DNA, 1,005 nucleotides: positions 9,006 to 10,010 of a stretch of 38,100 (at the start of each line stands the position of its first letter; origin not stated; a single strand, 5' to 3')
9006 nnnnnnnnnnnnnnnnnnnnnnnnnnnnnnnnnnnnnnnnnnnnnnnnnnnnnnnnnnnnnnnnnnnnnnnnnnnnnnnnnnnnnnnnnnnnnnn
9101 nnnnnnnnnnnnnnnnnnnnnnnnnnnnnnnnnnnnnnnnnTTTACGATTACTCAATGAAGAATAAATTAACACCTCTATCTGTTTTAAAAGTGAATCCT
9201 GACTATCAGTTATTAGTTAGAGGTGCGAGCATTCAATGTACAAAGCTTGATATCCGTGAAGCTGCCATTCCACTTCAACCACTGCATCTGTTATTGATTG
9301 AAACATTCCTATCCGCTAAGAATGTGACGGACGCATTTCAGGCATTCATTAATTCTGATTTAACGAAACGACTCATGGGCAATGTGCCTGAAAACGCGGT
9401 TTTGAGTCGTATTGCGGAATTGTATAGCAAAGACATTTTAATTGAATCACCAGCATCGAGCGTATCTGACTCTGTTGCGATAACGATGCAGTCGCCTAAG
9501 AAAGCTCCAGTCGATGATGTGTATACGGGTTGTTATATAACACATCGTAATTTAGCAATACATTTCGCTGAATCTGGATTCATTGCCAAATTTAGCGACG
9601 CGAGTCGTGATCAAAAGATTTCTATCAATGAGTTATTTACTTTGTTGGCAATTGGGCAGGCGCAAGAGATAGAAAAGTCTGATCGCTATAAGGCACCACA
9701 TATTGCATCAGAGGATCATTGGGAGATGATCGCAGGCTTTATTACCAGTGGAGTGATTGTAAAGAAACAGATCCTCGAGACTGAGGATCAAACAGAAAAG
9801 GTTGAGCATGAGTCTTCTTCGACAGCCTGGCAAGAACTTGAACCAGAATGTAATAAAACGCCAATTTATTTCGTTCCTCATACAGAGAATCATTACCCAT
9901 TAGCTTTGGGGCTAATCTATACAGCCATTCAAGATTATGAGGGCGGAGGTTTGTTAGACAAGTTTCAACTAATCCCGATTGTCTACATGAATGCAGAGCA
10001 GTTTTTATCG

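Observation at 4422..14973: TonB-receptor-linked tailoring cassette with no CAZyme: sulfotransferase / TBDR / SAM-MTase / 844-aa B12-type radical SAM / halogenase + dead halogenase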

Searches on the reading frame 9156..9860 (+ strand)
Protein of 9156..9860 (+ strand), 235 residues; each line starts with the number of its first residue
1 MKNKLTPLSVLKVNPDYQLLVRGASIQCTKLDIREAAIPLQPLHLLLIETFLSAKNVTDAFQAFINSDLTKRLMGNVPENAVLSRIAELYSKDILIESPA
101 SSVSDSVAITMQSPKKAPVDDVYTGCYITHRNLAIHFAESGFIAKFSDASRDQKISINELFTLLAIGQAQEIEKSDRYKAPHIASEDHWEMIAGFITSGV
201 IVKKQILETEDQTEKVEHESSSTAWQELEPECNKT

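Call 41: search_protein_families(library=pfam, proteins=[window:9156-9860:+], max_evalue=10)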
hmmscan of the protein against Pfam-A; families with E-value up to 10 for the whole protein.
window:9156-9860:+ (235 aa): 2 families
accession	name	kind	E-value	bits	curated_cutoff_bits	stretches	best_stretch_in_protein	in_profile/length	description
PF10607.14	CTLH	-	0.084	13.4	26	1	130-198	55-117/146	CTLH/CRA C-terminal to LisH motif domain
PF19201.5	DUF5873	-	0.21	12.7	32.6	1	83-134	15-64/109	Family of unknown function (DUF5873)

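Call 51: predict_structure(alignment_id=A3)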
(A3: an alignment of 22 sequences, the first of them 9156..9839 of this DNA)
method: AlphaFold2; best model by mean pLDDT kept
length: 228 residues; sequences in the alignment: 22
mean_pLDDT: 84.9   pTM: 0.79
mean pLDDT of the five models: 84.9, 83.7, 83.4, 82.7, 81.8
residues with pLDDT >= 90: 144; 70-90: 41; 50-70: 30; < 50: 13
segments of 3 or more residues with pLDDT < 50: 211-213, 215-218, 226-228
pLDDT, mean of each block of 10 residues (from residue 1): 85 94 92 88 94 94 93 90 95 91 55 67 89 90 86 91 94 95 94 92 76 49 49
secondary structure, 60 per line:
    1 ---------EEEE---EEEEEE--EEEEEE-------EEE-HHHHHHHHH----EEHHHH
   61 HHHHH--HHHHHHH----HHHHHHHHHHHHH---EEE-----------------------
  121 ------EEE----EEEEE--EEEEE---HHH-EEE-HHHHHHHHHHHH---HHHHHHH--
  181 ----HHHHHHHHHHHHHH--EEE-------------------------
elements in order: E10-13 E17-22 E25-30 E38-40 H42-50 H57-65 H68-74 H79-91 E95-97 E127-129 E134-138 E141-145 E153-155 H157-168 H172-178 H185-198 E201-203

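Call 53: fold_search(model_id=the predicted structure, library=pdb)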
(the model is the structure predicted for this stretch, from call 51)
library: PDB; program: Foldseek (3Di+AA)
matches with E <= 10: 353; with E <= 0.001: 3
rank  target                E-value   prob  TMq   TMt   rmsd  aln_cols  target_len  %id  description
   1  5lq4_A                2.6e-04  1.00  0.32  0.17  16.0       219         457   11  The Structure of ThcOx, the First Oxidase Protein from the Cyanobactin Pathways (released 2016-11-09)
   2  5lq4_B                4.0e-04  1.00  0.32  0.17  16.1       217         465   12  The Structure of ThcOx, the First Oxidase Protein from the Cyanobactin Pathways (released 2016-11-09)
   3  8pz5_A                8.6e-04  0.99  0.32  0.17  16.9       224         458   12  Structure of ThcOx, solved at wavelength 3.099 A (released 2023-10-25)
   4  6ec8                  3.9e-02  0.97  0.28  0.09   4.3       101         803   18  Glutamylation domain, TbtB, from thiomuracin biosynthesis bound to 5'-phosphodesmethylglutamycin (released 2019-06-19)
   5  8vpo                  5.3e-02  1.00  0.30  0.16   3.1        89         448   11  X-Ray Crystal Structure of TigE from Paramaledivibacter caminithermalis (released 2024-02-07)
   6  3h5a_A                5.9e-02  1.00  0.29  0.19   2.2        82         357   15  Crystal structure of E. coli MccB (released 2009-06-16)
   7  6ec7                  5.9e-02  0.96  0.28  0.09   4.4       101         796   18  Glutamylation domain, TbtB, from thiomuracin biosynthesis (released 2019-08-14)
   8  3h5a_C                7.9e-02  0.99  0.30  0.20   3.4        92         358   14  Crystal structure of E. coli MccB (released 2009-06-16)
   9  6om4_B                8.4e-02  0.99  0.28  0.19   3.8        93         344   12  The structure of Microcin C7 biosynthetic enzyme MccB in complex with N-formylated MccA (released 2019-05-22)
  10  5dnk_B                8.4e-02  0.60  0.31  0.16  12.5       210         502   12  The structure of PKMT1 from Rickettsia prowazekii in complex with AdoHcy (released 2016-08-10)
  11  3h5r_C                9.5e-02  0.99  0.29  0.20   2.2        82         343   15  Crystal structure of E. coli MccB + Succinimide (released 2009-06-16)
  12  4bs9                  9.5e-02  0.85  0.26  0.10   4.6        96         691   17  Structure of the heterocyclase TruD (released 2013-11-06)
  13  4v1v_A                1.1e-01  0.75  0.24  0.09   5.3        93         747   16  Heterocyclase in complex with substrate and Cofactor (released 2015-01-14)
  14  3h9j_C                1.2e-01  0.99  0.31  0.21   4.2        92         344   14  Crystal structure of E. coli MccB + AMPCPP + SeMeT MccA (released 2009-06-16)
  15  3h9j_B                1.4e-01  0.98  0.29  0.20   3.5        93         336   12  Crystal structure of E. coli MccB + AMPCPP + SeMeT MccA (released 2009-06-16)
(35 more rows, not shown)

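Call 59: search_solved_structures(query=A3, max_evalue=10)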
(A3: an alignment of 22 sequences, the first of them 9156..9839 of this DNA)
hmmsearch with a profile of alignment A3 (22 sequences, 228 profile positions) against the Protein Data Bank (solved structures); distinct sequences matched with E-value up to 10: 4.
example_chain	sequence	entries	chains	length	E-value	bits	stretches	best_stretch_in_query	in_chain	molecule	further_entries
5it7_K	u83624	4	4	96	0.63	12.5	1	178-211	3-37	KLLA0B08173p | Ribosomal protein eS10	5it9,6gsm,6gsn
3j80_K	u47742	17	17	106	0.8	12.2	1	178-211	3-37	eS10 | KLLA0B08173p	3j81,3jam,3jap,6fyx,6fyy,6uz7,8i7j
8eoi_H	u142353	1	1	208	0.81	12.2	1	54-109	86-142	ER membrane protein complex subunit 8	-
6ww7_H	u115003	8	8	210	0.83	12.2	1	54-109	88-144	ER membrane protein complex subunit 8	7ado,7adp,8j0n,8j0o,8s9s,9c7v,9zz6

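Call 93: search_protein_representatives(alignment_id=A3)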
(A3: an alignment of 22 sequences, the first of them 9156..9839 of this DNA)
Query: 22 sequences, 228 profile positions. Proteins with E-value up to 0.001 (for the whole library): 36; up to 1e-10: 27; up to 1e-30: 9. The best 36 are listed.
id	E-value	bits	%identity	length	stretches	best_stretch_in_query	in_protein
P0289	2.0e-57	210.5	-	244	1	6-228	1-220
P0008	1.3e-52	194.8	-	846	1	2-227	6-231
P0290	2.0e-49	184.3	-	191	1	13-206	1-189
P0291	2.7e-49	183.9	-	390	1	6-228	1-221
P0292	3.1e-40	154.3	-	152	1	6-161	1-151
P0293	1.8e-39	151.7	-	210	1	7-182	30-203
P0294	1.0e-31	126.4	-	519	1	3-228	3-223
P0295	1.5e-31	125.8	-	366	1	5-228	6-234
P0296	7.2e-31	123.6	-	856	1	4-227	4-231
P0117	6.3e-21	91.1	-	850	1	13-203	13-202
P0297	6.9e-19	84.4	-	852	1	3-200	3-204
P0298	3.1e-18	82.3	-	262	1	1-204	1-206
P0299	2.7e-17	79.2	-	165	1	6-85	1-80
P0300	4.8e-17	78.4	-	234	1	37-228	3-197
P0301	8.1e-17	77.7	-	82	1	11-72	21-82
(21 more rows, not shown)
